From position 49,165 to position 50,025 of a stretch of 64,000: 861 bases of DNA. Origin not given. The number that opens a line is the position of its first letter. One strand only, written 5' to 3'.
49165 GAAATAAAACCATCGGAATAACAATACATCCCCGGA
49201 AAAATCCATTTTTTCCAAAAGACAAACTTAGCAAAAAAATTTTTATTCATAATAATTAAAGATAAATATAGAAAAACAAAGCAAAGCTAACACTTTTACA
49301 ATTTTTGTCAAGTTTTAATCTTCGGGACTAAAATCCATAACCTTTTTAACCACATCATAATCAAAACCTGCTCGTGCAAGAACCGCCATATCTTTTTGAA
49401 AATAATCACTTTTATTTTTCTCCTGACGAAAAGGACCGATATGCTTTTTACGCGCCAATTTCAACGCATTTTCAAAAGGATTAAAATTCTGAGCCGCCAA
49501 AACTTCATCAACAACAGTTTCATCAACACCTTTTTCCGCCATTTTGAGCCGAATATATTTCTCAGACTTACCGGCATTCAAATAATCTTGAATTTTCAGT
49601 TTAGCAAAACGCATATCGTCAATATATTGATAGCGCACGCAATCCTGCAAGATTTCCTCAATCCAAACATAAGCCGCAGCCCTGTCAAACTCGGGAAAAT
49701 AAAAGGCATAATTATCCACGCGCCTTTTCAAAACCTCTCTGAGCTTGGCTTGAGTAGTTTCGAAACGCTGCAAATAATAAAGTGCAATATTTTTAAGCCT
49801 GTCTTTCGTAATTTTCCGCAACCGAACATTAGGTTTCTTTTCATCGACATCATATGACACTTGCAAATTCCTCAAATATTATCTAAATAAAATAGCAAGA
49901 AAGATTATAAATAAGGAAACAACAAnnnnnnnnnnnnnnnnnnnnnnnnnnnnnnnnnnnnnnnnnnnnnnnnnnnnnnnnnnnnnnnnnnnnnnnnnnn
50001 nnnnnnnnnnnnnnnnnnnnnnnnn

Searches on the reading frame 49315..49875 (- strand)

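Call 66: search_protein_families(library=pfam, proteins=[window:49315-49875:-], max_evalue=0.01)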
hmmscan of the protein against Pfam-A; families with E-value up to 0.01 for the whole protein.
window:49315-49875:- (186 aa): 3 families
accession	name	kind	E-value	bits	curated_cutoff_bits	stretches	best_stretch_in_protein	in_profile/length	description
PF21982.2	RecX_HTH1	-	1.7e-08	34.7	26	1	103-127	14-38/40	RecX, first three-helix domain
PF02631.22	RecX_HTH2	-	3e-07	31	26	1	86-126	1-42/42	RecX, second three-helix domain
PF21981.2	RecX_HTH3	-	0.0001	22.8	26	1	134-180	4-48/48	RecX, third three-helix domain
